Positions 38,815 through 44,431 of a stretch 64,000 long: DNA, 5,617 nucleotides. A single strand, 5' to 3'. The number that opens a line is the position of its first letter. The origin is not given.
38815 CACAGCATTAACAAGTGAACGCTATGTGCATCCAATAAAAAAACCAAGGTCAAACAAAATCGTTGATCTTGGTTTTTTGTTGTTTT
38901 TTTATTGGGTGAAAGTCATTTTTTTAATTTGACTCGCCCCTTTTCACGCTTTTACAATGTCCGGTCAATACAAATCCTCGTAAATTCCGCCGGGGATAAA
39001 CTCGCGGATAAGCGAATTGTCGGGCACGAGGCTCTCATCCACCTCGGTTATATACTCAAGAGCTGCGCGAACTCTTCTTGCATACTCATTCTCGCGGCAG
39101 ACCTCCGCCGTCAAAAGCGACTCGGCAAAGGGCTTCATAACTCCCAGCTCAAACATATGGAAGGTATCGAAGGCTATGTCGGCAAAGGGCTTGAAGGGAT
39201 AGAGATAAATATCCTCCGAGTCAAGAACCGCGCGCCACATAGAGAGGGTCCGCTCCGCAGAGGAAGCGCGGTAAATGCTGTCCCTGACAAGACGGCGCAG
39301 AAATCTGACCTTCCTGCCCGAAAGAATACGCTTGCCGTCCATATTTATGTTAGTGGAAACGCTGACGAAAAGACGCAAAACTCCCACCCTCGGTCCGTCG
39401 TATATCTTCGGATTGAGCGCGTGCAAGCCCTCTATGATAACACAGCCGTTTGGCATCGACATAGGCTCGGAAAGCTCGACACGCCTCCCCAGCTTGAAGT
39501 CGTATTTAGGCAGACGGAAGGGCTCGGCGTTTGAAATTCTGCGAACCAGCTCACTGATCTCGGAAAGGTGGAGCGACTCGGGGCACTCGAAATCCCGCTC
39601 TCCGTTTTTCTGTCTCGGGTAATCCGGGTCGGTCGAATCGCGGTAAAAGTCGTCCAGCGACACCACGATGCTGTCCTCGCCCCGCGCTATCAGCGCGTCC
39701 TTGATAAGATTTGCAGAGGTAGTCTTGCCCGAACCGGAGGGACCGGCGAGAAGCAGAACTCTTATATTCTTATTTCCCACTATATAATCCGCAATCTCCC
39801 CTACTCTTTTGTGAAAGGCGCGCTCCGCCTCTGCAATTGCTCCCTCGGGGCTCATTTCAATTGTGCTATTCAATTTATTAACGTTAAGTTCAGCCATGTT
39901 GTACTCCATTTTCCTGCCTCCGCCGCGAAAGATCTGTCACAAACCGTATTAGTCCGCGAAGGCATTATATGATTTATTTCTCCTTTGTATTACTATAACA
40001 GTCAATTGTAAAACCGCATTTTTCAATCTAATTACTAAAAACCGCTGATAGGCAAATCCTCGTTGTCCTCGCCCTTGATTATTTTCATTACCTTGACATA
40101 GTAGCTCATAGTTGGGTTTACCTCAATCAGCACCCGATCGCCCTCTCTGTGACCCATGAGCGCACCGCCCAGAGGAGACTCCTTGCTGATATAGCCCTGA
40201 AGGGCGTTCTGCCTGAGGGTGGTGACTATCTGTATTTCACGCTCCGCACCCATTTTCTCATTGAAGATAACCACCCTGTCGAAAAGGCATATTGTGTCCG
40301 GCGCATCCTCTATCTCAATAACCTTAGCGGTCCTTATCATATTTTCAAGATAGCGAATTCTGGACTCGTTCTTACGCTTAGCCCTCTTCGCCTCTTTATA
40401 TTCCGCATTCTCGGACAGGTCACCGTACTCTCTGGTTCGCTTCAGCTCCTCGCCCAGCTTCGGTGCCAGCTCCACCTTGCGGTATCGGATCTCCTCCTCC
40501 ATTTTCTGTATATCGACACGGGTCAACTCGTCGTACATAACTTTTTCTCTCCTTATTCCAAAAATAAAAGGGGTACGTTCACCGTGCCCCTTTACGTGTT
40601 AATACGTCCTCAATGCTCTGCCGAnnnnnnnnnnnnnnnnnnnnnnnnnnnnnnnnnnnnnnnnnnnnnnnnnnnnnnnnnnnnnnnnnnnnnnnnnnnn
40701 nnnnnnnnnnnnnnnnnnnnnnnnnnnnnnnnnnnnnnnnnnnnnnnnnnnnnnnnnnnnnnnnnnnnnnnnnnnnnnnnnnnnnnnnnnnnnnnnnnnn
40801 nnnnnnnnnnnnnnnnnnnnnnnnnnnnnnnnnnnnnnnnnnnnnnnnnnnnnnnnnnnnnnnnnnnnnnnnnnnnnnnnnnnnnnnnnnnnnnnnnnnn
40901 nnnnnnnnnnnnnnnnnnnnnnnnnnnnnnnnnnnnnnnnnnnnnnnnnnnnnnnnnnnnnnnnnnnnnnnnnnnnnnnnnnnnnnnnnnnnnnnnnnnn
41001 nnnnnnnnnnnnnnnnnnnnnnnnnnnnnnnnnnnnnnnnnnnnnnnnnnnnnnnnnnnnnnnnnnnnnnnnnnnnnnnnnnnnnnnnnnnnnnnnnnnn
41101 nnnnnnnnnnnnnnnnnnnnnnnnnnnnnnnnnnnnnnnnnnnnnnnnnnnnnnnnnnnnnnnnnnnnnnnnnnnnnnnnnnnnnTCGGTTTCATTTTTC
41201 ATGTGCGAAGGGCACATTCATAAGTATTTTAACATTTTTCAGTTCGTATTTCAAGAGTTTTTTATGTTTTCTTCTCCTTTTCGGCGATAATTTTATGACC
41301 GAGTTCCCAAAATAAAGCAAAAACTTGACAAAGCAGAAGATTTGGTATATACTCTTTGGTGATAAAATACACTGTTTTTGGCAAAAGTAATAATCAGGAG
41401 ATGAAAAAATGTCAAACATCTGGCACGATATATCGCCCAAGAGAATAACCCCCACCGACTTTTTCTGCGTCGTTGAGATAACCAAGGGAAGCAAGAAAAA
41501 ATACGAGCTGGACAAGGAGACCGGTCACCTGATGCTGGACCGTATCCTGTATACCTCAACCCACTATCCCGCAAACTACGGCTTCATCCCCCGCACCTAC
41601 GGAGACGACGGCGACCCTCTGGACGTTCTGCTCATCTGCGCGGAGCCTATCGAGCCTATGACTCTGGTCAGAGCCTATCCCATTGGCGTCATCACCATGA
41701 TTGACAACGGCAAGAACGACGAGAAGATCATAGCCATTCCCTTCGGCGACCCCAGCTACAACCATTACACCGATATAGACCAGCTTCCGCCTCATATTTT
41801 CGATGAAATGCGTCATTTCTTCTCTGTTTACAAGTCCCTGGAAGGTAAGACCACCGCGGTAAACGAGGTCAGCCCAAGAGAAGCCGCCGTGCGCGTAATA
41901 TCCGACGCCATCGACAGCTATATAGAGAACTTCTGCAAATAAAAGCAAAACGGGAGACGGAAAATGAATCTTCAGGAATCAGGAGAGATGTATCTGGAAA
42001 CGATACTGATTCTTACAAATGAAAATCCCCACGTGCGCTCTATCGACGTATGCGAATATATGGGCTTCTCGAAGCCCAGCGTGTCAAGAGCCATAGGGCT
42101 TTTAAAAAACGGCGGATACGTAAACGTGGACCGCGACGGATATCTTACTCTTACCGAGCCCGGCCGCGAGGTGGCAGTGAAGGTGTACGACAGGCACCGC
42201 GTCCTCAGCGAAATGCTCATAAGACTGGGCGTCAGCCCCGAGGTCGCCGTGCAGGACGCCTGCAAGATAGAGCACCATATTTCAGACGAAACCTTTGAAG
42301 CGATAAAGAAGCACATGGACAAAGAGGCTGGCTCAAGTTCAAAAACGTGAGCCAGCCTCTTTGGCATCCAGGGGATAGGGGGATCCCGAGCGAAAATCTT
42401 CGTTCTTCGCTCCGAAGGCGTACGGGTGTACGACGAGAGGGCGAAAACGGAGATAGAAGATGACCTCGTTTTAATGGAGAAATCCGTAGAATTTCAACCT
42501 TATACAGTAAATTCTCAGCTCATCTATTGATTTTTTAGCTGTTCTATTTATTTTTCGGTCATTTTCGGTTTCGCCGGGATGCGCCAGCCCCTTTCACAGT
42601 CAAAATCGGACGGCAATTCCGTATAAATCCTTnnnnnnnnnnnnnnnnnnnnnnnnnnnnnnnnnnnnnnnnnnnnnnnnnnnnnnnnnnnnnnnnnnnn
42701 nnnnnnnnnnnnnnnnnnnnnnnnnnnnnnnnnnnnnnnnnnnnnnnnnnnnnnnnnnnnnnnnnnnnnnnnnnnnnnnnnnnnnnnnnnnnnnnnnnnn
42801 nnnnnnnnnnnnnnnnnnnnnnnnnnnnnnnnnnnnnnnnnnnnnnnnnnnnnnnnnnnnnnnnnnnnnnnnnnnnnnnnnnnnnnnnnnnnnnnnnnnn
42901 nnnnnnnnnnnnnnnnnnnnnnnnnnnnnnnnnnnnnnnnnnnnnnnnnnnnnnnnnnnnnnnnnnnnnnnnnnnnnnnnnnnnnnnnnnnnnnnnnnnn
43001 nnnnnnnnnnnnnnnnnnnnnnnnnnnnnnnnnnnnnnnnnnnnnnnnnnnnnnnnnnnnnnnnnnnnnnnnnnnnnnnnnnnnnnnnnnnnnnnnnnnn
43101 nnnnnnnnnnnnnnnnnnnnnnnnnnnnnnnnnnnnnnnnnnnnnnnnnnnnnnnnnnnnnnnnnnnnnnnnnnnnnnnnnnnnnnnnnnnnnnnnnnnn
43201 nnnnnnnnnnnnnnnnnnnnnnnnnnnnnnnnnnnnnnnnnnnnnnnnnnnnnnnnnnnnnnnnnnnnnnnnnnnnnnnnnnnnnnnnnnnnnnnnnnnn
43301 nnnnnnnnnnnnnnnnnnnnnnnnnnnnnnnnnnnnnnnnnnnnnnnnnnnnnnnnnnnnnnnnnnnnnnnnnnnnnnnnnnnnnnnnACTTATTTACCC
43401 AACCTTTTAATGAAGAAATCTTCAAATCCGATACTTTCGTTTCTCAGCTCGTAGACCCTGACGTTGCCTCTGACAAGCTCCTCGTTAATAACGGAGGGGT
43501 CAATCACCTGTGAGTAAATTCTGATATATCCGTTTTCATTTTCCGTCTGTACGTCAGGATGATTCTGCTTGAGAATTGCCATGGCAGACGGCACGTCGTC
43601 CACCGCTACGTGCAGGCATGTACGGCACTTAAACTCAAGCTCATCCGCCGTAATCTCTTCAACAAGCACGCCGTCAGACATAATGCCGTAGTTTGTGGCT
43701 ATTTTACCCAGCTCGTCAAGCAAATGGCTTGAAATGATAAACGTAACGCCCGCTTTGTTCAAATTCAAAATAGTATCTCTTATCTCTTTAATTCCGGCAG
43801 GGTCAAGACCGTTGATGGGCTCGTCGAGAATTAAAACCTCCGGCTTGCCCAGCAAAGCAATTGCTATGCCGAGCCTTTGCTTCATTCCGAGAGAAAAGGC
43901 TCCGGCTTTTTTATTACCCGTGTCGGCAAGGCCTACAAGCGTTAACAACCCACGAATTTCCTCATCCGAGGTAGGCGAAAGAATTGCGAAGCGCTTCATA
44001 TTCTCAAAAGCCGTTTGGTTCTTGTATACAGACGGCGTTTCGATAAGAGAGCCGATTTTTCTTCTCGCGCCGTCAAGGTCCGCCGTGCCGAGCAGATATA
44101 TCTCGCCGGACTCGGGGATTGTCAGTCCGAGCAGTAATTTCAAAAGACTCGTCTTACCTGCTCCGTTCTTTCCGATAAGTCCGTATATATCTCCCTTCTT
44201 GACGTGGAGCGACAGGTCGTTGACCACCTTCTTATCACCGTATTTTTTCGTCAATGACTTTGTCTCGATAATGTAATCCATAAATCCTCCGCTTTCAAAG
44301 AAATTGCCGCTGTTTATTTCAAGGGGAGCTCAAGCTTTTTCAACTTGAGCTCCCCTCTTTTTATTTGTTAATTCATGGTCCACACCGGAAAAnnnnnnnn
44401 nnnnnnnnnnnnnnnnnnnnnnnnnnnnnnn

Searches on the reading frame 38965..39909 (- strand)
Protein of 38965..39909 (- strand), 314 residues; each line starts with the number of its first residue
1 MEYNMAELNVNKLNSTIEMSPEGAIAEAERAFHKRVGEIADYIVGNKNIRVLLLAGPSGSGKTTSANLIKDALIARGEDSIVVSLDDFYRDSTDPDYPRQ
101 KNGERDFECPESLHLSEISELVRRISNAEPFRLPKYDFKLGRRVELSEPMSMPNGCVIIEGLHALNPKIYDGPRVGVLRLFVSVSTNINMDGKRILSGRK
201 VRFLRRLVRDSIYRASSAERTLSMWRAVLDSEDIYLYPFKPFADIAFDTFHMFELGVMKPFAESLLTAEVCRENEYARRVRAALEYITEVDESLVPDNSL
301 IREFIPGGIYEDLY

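Call 10: search_protein_families(library=pfam, proteins=[window:38965-39909:-])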
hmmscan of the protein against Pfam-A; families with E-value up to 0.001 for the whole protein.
window:38965-39909:- (314 aa): 2 families
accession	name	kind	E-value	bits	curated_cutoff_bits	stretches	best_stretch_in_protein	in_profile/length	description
PF00485.24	PRK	-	2.2e-16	60.7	22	1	54-249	4-189/196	Phosphoribulokinase / Uridine kinase family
PF06414.18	Zeta_toxin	-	6.7e-05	22.8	22.3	1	51-88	18-54/199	Zeta toxin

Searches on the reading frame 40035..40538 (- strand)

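Call 10: search_protein_families(library=pfam, proteins=[window:40035-40538:-])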
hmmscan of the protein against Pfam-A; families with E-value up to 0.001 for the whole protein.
window:40035-40538:- (167 aa): 2 families
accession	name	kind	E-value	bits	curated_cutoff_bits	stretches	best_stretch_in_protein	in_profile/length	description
PF03449.20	GreA_GreB_N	-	6e-19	68.5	24.5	1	5-73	3-71/71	Transcription elongation factor, N-terminal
PF01272.25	GreA_GreB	-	6.9e-14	52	26.9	1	81-153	4-75/77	Transcription elongation factor, GreA/GreB, C-term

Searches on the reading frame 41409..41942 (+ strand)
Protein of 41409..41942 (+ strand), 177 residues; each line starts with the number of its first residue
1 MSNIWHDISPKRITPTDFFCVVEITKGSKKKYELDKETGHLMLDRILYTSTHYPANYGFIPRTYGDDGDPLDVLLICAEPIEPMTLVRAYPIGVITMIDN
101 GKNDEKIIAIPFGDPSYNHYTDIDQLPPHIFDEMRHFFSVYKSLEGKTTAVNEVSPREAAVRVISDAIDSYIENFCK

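Call 10: search_protein_families(library=pfam, proteins=[window:41409-41942:+])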
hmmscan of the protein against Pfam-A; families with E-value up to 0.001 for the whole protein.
window:41409-41942:+ (177 aa): 1 family
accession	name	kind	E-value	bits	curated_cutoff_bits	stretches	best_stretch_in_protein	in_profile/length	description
PF00719.24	Pyrophosphatase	-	3.2e-60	202.8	23.5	1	20-171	1-152/153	Inorganic pyrophosphatase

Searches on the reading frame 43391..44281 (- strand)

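Call 47: search_protein_families(library=ncbifam, proteins=[window:43391-44281:-], max_evalue=1e-10)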
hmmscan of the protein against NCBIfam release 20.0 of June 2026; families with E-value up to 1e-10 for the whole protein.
window:43391-44281:- (296 aa): 173 families (the best 25 are shown)
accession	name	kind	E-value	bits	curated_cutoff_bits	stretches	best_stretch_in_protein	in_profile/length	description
TIGR03740.1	galliderm_ABC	subfamily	3.6e-70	236.1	309.75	1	6-209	2-205/223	lantibiotic protection ABC transporter ATP-binding subunit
TIGR01188.1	drrA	subfamily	5.9e-49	167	312.45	1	12-292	1-299/302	daunorubicin resistance ABC transporter, ATP-binding protein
NF047568.1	PSM_export_PmtC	equivalog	2.6e-46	158.4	375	1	7-258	3-250/290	phenol-soluble modulin export ABC transporter ATP-binding protein PmtC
NF010060.0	PRK13537.1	equivalog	1e-39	136.3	521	1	4-269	15-285/314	nodulation factor ABC transporter ATP-binding protein NodI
TIGR03522.1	GldA_ABC_ATP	equivalog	1.7e-39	136.1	402.6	1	5-225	3-230/301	gliding motility-associated ABC transporter ATP-binding subunit GldA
NF033858.1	ABC2_perm_RbbA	equivalog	6e-38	130.3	1050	1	3-213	265-482/909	ribosome-associated ATPase/putative transporter RbbA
NF010059.0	PRK13536.1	equivalog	1.1e-35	123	549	1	4-215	43-261/342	nodulation factor ABC transporter ATP-binding protein NodI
TIGR04406.1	LPS_export_lptB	equivalog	1.4e-35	122.8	240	1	6-215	3-222/239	LPS export ABC transporter ATP-binding protein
TIGR01288.1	nodI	equivalog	3.9e-33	114.7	424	1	4-214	4-221/303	nodulation factor ABC transporter ATP-binding protein NodI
TIGR03410.1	urea_trans_UrtE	equivalog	2.7e-32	112.1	285.8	1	6-216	2-220/230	urea ABC transporter ATP-binding subunit UrtE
TIGR03864.1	PQQ_ABC_ATP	hypoth_equivalog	2.4e-31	109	302.25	1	5-214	2-218/236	ABC transporter, ATP-binding subunit, PQQ-dependent alcohol dehydrogenase system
TIGR04521.1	ECF_ATPase_2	equivalog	3.5e-31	108.3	330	1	16-239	17-255/279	energy-coupling factor transporter ATPase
TIGR03411.1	urea_trans_UrtD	equivalog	4.6e-31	108.3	304.1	1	4-215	2-229/242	urea ABC transporter ATP-binding protein UrtD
TIGR02673.1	FtsE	equivalog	3.4e-30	105.3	264.85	1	4-189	1-198/214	cell division ATP-binding protein FtsE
TIGR04520.1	ECF_ATPase_1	equivalog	1.7e-29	103.1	315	1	5-239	1-246/269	energy-coupling factor transporter ATPase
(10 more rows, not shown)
